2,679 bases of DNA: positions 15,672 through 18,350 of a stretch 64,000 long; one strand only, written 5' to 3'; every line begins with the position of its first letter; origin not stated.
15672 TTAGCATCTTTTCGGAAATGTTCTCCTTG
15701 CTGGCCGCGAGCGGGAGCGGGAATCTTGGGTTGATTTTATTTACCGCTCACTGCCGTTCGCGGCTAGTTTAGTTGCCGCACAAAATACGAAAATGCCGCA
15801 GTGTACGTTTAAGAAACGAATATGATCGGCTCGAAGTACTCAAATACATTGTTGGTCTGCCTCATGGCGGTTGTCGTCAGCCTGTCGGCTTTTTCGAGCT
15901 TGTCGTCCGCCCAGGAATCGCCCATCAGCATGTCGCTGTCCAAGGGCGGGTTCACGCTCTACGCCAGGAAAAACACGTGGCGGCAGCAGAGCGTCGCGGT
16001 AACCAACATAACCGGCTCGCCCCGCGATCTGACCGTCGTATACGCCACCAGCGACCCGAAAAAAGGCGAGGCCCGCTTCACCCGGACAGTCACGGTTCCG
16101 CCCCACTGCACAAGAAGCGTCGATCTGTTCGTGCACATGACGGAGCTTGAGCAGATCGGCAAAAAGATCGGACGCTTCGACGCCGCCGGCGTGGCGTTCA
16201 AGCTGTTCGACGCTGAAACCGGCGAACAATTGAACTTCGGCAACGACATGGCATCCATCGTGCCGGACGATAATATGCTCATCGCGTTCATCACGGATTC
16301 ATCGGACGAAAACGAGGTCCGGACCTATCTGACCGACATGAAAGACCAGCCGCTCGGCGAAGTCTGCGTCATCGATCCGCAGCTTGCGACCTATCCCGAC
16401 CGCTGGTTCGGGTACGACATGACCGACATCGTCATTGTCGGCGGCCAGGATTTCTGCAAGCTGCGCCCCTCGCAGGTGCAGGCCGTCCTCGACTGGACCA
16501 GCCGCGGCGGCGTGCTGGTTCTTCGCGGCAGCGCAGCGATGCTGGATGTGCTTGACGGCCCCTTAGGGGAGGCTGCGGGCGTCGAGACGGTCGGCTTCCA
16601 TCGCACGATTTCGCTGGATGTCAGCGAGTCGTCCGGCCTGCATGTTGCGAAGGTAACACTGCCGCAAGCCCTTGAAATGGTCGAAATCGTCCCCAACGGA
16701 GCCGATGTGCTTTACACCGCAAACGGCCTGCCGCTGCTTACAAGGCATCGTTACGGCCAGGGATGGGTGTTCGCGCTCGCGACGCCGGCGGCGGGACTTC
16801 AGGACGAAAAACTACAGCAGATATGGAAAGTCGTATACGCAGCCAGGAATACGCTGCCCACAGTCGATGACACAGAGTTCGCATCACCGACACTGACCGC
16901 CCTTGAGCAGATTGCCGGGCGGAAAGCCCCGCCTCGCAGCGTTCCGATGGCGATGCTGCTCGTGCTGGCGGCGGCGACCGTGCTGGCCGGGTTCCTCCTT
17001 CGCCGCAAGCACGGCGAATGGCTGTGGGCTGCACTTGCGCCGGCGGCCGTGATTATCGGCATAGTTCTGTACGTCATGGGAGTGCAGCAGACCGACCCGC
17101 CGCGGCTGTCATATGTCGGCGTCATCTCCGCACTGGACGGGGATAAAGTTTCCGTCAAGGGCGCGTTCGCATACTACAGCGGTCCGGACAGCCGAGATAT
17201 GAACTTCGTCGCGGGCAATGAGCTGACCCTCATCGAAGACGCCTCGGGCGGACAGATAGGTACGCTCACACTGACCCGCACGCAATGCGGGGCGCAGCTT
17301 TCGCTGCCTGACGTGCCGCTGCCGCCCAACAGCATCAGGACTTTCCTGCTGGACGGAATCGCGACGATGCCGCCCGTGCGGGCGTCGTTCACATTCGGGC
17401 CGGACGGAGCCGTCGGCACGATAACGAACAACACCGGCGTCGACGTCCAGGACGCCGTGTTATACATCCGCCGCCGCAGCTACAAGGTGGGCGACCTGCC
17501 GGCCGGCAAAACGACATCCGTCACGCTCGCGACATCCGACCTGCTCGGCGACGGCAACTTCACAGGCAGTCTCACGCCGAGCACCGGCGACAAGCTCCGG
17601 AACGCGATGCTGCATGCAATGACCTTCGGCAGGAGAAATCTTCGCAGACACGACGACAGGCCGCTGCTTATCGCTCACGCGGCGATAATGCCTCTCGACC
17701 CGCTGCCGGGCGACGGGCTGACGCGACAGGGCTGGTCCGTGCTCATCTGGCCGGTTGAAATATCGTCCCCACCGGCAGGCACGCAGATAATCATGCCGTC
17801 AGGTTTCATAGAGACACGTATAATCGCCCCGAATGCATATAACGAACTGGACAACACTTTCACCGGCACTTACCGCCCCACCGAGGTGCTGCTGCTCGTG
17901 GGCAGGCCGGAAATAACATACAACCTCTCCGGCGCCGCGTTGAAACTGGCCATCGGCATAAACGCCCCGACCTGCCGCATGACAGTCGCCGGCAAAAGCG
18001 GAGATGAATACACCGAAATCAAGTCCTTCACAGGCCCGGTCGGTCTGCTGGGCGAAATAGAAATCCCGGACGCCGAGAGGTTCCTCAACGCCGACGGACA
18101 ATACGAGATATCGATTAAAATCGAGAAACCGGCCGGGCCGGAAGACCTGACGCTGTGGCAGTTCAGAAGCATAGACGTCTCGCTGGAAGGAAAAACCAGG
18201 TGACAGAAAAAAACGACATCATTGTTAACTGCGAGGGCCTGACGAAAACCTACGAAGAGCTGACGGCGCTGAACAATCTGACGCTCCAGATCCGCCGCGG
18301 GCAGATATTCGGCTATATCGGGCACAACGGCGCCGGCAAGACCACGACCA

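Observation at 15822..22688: A translationally coupled four-gene operon: a 793-aa bitopic auxiliary protein, an ABC ATPase, a tandem-fused double ABC-2 permease and a secreted HEAT-repeat protein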

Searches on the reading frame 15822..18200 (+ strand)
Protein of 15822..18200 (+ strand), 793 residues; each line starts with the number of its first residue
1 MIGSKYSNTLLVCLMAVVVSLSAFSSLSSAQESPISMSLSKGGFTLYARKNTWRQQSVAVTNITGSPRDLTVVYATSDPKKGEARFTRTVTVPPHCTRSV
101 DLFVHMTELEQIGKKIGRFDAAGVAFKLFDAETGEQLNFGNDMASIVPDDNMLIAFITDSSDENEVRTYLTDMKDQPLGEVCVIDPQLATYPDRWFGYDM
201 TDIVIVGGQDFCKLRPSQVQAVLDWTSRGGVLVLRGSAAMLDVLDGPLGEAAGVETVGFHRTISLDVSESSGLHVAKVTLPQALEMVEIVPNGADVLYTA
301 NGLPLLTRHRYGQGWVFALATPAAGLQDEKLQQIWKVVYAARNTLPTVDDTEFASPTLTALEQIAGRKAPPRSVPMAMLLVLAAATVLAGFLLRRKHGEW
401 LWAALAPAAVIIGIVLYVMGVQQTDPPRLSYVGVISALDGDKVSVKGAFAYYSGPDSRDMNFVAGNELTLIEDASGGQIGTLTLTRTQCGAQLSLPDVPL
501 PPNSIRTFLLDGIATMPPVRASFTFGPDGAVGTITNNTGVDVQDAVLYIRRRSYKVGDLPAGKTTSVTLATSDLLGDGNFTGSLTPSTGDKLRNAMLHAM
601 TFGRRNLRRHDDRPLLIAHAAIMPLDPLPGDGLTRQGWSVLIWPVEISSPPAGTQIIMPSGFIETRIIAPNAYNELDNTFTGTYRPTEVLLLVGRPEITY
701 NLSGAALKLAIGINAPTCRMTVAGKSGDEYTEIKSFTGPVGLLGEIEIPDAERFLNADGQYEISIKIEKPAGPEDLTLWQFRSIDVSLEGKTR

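Call 8: search_protein_families(library=pfam, proteins=[window:15822-18200:+], max_evalue=0.1)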
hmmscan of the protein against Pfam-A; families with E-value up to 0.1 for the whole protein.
window:15822-18200:+ (793 aa): 3 families
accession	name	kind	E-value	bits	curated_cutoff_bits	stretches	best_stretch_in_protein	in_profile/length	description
PF24157.1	DUF7408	-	0.0017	18.8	27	1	201-317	38-150/174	Domain of unknown function (DUF7408)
PF14017.11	DUF4233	-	0.02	15.7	27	1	364-421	25-82/107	Protein of unknown function (DUF4233)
PF14258.12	DUF4350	-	0.026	15.3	30.4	1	204-322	41-160/181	Domain of unknown function (DUF4350)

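Call 9: search_protein_families(library=ncbifam, proteins=[window:15822-18200:+], max_evalue=0.1)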
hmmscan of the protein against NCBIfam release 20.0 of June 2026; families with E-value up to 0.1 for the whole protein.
window:15822-18200:+ (793 aa): 1 family
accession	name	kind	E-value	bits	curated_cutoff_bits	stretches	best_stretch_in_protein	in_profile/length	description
NF033634.1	SLATT_1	domain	0.09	12.7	41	0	378-431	30-84/132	SLATT domain-containing protein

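Call 19: search_solved_structures(query=window:15822-18200:+, max_evalue=10)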
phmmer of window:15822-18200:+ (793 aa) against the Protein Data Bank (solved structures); distinct sequences matched with E-value up to 10: 3.
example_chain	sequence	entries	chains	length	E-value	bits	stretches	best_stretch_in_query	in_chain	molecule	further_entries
6lnt_D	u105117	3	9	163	0.32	12.6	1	71-101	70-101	pre-membrane protein | Genome polyprotein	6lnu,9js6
2wla_A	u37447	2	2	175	1.3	10.6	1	60-122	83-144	DPS-LIKE PEROXIDE RESISTANCE PROTEIN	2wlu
2xgw_A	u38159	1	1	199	1.7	10.2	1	60-122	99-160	PEROXIDE RESISTANCE PROTEIN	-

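Call 21: find_homologous_proteins(query=window:15822-18200:+)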
Query window:15822-18200:+ (793 aa): 9 proteins with E <= 0.001 among 8000 candidates.
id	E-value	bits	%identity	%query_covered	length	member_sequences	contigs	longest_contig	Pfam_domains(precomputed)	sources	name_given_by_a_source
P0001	0.0e+0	1270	72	99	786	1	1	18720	-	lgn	-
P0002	2.6e-147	511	36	95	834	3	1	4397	-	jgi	-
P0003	3.4e-147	510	37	95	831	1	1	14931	-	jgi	-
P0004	1.2e-141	492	34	100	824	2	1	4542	-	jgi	-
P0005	4.6e-125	437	33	95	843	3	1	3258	-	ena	-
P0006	6.9e-124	433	35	94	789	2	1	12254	-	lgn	-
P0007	9.3e-122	426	33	99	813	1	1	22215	-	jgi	-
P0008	2.3e-116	408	33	95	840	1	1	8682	-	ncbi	ncbi:MAG: hypothetical protein ACLFV7_09970 [Phycisphaerae bacterium]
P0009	9.9e-103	363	31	99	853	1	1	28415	-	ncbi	-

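Call 22: find_encoding_contigs(protein=P0009, flank=10000, max_places=2)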
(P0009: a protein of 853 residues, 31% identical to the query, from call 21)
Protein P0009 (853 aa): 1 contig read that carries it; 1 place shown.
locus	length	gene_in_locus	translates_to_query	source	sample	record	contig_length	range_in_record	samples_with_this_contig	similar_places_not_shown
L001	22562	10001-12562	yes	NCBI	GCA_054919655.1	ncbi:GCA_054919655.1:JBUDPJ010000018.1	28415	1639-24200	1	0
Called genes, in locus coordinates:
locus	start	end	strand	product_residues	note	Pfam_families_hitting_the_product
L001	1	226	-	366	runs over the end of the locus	PF13385:Laminin_G_3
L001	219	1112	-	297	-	-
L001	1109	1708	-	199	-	-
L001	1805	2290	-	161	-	PF07963:N_methyl (weak)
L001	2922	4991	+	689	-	PF05359:DUF748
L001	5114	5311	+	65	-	-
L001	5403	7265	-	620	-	PF06271:RDD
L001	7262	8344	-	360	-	-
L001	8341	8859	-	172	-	-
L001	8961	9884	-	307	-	-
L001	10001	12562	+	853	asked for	-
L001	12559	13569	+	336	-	PF00005:ABC_tran, PF13304:AAA_21 (weak)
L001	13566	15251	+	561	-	PF01061:ABC2_membrane, PF12679:ABC2_membrane_2, PF12698:ABC2_membrane_3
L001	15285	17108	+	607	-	PF13646:HEAT_2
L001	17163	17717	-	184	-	PF01613:Flavin_Reduct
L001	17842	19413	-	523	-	PF13230:GATase_4 (weak), PF13522:GATase_6, PF13537:GATase_7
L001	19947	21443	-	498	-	PF00474:SSF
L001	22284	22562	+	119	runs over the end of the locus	PF01740:STAS, PF13466:STAS_2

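Call 23: find_encoding_contigs(protein=P0007, flank=10000, max_places=2)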
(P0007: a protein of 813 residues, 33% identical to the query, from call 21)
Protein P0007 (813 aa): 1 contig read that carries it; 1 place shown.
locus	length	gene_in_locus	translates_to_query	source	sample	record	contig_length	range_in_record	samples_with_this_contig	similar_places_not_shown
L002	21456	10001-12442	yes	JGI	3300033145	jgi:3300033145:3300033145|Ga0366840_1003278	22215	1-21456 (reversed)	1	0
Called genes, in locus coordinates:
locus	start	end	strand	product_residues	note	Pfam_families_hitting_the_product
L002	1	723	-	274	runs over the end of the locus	PF01555:N6_N4_Mtase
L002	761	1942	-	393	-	-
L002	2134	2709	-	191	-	-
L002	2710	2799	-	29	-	-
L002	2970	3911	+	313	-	PF00583:Acetyltransf_1, PF13673:Acetyltransf_10, PF13508:Acetyltransf_7, PF08445:FR47 (faint)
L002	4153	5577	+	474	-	PF11638:DnaA_N, PF00308:Bac_DnaA, PF01695:IstB_IS21 (weak), PF08299:Bac_DnaA_C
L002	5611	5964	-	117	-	PF06127:Mpo1-like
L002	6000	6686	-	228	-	PF02405:MlaE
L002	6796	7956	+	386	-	PF00579:tRNA-synt_1b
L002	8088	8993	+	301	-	PF02616:SMC_ScpA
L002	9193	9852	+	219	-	-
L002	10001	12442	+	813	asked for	-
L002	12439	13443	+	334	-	PF00005:ABC_tran, PF13304:AAA_21 (weak)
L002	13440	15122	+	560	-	PF01061:ABC2_membrane, PF12679:ABC2_membrane_2, PF12698:ABC2_membrane_3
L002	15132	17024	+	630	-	PF13513:HEAT_EZ (faint), PF03130:HEAT_PBS (faint), PF02985:HEAT (faint), PF13646:HEAT_2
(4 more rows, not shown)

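Call 24: find_encoding_contigs(protein=P0001, flank=10000, max_places=2)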
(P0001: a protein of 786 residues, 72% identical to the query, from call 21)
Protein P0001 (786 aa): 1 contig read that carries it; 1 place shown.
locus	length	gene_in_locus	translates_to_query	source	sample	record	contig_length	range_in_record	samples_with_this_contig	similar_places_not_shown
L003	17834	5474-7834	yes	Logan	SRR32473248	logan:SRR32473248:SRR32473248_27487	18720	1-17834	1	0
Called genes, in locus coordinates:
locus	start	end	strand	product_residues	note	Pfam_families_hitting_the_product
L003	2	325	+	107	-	?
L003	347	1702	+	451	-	PF00884:Sulfatase, PF01663:Phosphodiest (weak), PF16347:SGSH_C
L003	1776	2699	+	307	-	PF02616:SMC_ScpA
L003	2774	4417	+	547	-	-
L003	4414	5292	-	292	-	-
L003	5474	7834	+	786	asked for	-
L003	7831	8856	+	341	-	PF00005:ABC_tran, PF13304:AAA_21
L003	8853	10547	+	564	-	PF01061:ABC2_membrane, PF12679:ABC2_membrane_2, PF12698:ABC2_membrane_3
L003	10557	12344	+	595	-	PF12717:Cnd1 (faint), PF02985:HEAT (faint), PF13513:HEAT_EZ (faint), PF13646:HEAT_2, PF03130:HEAT_PBS (faint), PF13646:HEAT_2 (weak)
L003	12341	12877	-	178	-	PF01613:Flavin_Reduct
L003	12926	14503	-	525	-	PF13230:GATase_4 (weak), PF13522:GATase_6, PF13537:GATase_7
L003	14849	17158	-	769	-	PF08487:VIT, PF00092:VWA, PF13519:VWA_2, PF13768:VWA_3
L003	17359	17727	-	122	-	-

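Call 39: search_protein_families(library=pfam, alignment_id=A1, max_evalue=1)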
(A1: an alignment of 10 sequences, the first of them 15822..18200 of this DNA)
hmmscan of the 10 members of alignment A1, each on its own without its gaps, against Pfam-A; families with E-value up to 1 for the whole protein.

A. member 1, window:15822-18200:+ (793 aa): 7 families
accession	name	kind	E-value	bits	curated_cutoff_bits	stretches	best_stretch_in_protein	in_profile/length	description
PF24157.1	DUF7408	-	0.0017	18.8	27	1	201-317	38-150/174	Domain of unknown function (DUF7408)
PF14017.11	DUF4233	-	0.02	15.7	27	1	364-421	25-82/107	Protein of unknown function (DUF4233)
PF14258.12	DUF4350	-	0.026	15.3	30.4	1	204-322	41-160/181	Domain of unknown function (DUF4350)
PF12670.12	DUF3792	-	0.25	12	31.3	1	370-421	33-86/115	Protein of unknown function (DUF3792)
PF19916.4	VMAP-M0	-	0.62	11.1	25.9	0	354-401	40-86/104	vWA-MoxR associated protein middle region 0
PF11239.13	DUF3040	-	0.83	10.4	24.7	0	402-437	43-78/84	Protein of unknown function (DUF3040)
PF03203.19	MerC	-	0.87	10.6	27.6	1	379-436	18-73/108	MerC mercury resistance protein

B. families by the number of members that match (of 10 scanned): 16 families
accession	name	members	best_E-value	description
PF14258.12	DUF4350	8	0.00036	Domain of unknown function (DUF4350)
PF24157.1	DUF7408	7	0.00039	Domain of unknown function (DUF7408)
PF13567.11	DUF4131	2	0.15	Domain of unknown function (DUF4131)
PF11239.13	DUF3040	2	0.51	Protein of unknown function (DUF3040)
PF14017.11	DUF4233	1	0.02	Protein of unknown function (DUF4233)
PF15478.11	LKAAEAR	1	0.025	Family of unknown function with LKAAEAR motif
PF02653.21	BPD_transp_2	1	0.043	Branched-chain amino acid transport system / permease component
PF00892.27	EamA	1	0.048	EamA-like transporter family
PF05230.16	MASE2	1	0.067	MASE2 domain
PF06912.16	DUF1275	1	0.096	Protein of unknown function (DUF1275)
PF07291.16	MauE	1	0.12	Methylamine utilisation protein MauE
PF12670.12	DUF3792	1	0.25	Protein of unknown function (DUF3792)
PF12664.12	DUF3789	1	0.26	Protein of unknown function (DUF3789)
PF19916.4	VMAP-M0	1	0.62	vWA-MoxR associated protein middle region 0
PF25323.1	6TM_PilS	1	0.68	PilS-like transmembrane domain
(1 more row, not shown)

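Call 44: search_protein_representatives(alignment_id=A1)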
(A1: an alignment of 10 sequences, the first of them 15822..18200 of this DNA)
Query: 10 sequences, 803 profile positions. Proteins with E-value up to 0.001 (for the whole library): 5214; up to 1e-10: 1793; up to 1e-30: 159. The best 150 are listed.
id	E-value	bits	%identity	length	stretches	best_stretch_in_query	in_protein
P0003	0.0e+00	1143.2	-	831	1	2-803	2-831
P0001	0.0e+00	1139.7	-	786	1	10-803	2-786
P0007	0.0e+00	1122.8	-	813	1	3-803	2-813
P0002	0.0e+00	1122.2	-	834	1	3-802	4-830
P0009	0.0e+00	1052.7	-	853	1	3-802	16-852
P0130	5.9e-298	1006.7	-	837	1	17-803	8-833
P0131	2.1e-266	902.4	-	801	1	7-802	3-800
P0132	1.4e-264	896.4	-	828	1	11-803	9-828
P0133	3.0e-263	891.9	-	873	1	15-803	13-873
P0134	7.9e-262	887.2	-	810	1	7-803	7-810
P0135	1.1e-259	880.1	-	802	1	7-803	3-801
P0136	1.4e-258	876.5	-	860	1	12-803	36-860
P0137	9.9e-258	873.7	-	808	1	16-803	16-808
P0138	7.2e-257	870.8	-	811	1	24-803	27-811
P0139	2.0e-253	859.4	-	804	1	7-803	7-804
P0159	2.4e-213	726.9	-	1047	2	184-802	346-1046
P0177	4.9e-184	630.0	-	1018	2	186-802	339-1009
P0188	3.8e-164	564.2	-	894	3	275-549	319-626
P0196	1.3e-147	509.5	-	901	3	7-325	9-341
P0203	2.3e-105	369.8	-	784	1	14-802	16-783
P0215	3.3e-63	230.3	-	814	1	45-803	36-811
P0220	1.0e-57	212.1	-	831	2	188-802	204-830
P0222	1.1e-55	205.4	-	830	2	186-803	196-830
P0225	4.9e-53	196.7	-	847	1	29-802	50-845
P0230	2.0e-48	181.4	-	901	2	185-791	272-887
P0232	3.5e-48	180.6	-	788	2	187-802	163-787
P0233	8.4e-48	179.4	-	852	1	19-780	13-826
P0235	1.2e-43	165.6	-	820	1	8-802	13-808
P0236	3.2e-43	164.2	-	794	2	185-801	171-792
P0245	1.6e-36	142.1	-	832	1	11-801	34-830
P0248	2.8e-36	141.2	-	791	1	183-802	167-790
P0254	9.5e-35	136.2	-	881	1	187-799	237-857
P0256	2.9e-34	134.6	-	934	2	179-565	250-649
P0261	3.6e-33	131.0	-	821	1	11-801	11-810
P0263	4.8e-33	130.6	-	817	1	189-801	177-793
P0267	1.3e-32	129.2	-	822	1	187-799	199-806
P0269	2.2e-32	128.4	-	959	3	185-665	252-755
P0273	1.0e-31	126.2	-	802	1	19-802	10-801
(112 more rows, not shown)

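Call 45: predict_structure(alignment_id=A1)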
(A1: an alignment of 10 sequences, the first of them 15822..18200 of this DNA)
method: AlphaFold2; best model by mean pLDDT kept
length: 793 residues; sequences in the alignment: 10
mean_pLDDT: 77.4   pTM: 0.72
mean pLDDT of the five models: 77.4, 76.5, 73.6, 71.8, 66.7
residues with pLDDT >= 90: 111; 70-90: 489; 50-70: 138; < 50: 55
segments of 3 or more residues with pLDDT < 50: 1-11, 20-32, 476-497, 604-610
pLDDT, mean of each block of 10 residues (from residue 1): 39 50 42 72 79 84 88 74 72 88 76 81 86 85 85 79 66 81 71 86 78 78 88 86 86 90 88 81 87 89 92 89 84 86 62 77 65 63 71 64 70 69 69 85 85 71 62 52 35 48 75 85 85 90 86 86 89 76 68 79 50 80 72 79 81 85 82 78 89 79 89 90 91 92 89 87 89 73 89 85
secondary structure, 60 per line:
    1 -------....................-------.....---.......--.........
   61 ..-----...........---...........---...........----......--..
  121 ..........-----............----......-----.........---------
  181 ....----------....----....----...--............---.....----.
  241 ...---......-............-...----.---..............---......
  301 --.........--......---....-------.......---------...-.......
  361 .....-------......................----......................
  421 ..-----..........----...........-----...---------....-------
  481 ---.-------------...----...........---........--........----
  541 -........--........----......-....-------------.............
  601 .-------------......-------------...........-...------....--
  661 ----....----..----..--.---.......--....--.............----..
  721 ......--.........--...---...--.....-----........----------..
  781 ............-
elements in order (helices of 4 or more, strands of 3 or more residues): H8-27 E35-39 H43-46 E47-49 E52-62 E68-78 E82-92 E96-106 E111-116 E119-130 E136-147 E152-157 H163-171 E181-184 H195-198 E203-206 H216-227 E231-235 H240-243 H247-252 E254-265 E267-269 E278-291 E295-300 E303-311 E314-319 H323-326 H334-340 H354-365 H373-394 H399-422 E428-437 E442-452 E458-460 E470-473 E498-500 E505-515 E519-526 E529-536 E542-549 E552-559 E564-569 H588-601 E615-620 E634-644 E646-648 E655-658 E665-668 E687-693 H696-699 E702-714 E719-726 E729-737 E740-742 E746-748 H751-754 E761-768 E779-792

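Call 46: find_related_loci(query=A1, collection=genome_contigs, flank=8000)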
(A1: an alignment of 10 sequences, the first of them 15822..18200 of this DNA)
Query A1 (793 aa) in genome_contigs; peptide patterns used: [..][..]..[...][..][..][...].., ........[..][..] (x = any residue, [..] = any of these).
13 stretches matched a pattern; 9 encode a relative of the query (tblastn E <= 1e-3); 9 distinct loci.
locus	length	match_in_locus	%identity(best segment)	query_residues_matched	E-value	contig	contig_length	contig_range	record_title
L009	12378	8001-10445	34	15-793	4e-136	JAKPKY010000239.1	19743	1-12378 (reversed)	MAG: Planctomycetota bacterium isolate JPAS_maxbin.168 k141_912351, whole genome shotgun sequence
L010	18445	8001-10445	34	15-793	5e-136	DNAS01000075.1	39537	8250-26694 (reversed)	MAG TPA_asm: Phycisphaerales bacterium isolate UBA12270 contig_1586, whole genome shotgun sequence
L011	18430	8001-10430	34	14-793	8e-130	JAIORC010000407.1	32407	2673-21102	MAG: Phycisphaerae bacterium isolate SMBSF08 20071_Bin_7_contigs_1_c_000000000238, whole genome shotgun sequence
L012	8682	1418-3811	33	42-793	2e-126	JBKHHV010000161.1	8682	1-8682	MAG: Phycisphaerae bacterium isolate D1M07_5 NODE_6793_length_8682_cov_4.438391, whole genome shotgun sequence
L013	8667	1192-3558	34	14-790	2e-124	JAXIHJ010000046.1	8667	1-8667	MAG: Planctomycetota bacterium isolate MAG37_tar_biofilm MAG37_46, whole genome shotgun sequence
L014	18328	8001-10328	34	26-790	2e-126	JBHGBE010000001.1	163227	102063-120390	MAG: Phycisphaerae bacterium isolate SBS.BIN.4 SBSBIN4_contig_1, whole genome shotgun sequence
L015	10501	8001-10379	31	13-790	2e-101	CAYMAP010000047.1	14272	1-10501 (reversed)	MAG TPA_asm: uncultured Planctomycetaceae bacterium isolate binchicken_co8_31 genome assembly, contig: NODE_7676_length_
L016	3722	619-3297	34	15-791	2e-95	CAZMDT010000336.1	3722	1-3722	MAG TPA_asm: uncultured Planctomycetaceae bacterium isolate SRP185410_co2_16 genome assembly, contig: NODE_40307_length_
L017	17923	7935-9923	32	192-791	3e-83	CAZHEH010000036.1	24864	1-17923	MAG TPA_asm: uncultured Planctomycetaceae bacterium isolate binchicken_co17_320 genome assembly, contig: NODE_5239_lengt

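Call 49: list_cluster_members(proteins=[P0215, P0225, P0233, P0235, P0245, P0261, P0273, P0159, P0203, P0130])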
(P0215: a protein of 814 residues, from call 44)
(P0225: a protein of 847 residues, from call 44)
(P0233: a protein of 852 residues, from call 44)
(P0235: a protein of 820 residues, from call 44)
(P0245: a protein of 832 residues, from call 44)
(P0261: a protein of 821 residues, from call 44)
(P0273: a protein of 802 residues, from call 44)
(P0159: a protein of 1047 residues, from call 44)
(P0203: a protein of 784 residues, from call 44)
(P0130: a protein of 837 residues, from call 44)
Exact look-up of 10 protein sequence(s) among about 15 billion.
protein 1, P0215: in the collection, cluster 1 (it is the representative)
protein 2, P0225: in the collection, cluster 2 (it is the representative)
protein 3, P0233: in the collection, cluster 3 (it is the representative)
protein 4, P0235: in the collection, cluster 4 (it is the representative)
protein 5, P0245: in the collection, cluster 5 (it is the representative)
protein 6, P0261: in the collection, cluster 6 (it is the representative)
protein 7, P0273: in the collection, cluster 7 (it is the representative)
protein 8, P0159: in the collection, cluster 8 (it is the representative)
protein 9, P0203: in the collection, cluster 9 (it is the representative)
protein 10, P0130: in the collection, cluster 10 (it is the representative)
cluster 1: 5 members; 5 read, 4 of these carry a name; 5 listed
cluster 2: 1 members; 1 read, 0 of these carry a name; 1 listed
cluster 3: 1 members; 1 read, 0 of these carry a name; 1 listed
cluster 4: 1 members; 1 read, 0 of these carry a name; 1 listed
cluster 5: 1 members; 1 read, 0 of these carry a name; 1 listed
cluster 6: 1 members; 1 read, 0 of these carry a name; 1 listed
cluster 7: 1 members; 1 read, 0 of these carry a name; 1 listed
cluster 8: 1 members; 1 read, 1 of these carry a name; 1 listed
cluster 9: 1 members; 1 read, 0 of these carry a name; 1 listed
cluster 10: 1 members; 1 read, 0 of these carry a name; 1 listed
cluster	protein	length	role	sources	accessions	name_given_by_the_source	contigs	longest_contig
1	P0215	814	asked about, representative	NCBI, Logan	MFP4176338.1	MAG: hypothetical protein ACLFT2_03855 [Candidatus Brocadiia bacterium]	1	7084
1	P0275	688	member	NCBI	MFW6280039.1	MAG: hypothetical protein ACOC2T_03345, partial [Planctomycetota bacterium]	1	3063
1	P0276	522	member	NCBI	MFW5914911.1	MAG: hypothetical protein ACOCTQ_00420, partial [Planctomycetota bacterium]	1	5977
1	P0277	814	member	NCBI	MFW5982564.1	MAG: hypothetical protein ACOCQ9_01350 [Candidatus Brocadiia bacterium]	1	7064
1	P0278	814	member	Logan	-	-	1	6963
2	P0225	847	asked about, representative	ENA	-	-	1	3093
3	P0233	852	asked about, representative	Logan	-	-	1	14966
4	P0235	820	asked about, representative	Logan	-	-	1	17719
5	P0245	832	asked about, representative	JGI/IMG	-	-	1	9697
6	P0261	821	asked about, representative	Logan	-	-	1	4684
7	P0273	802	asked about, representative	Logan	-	-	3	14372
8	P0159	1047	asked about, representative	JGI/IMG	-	hypothetical protein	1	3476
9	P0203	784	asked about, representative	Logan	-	-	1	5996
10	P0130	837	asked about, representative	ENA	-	-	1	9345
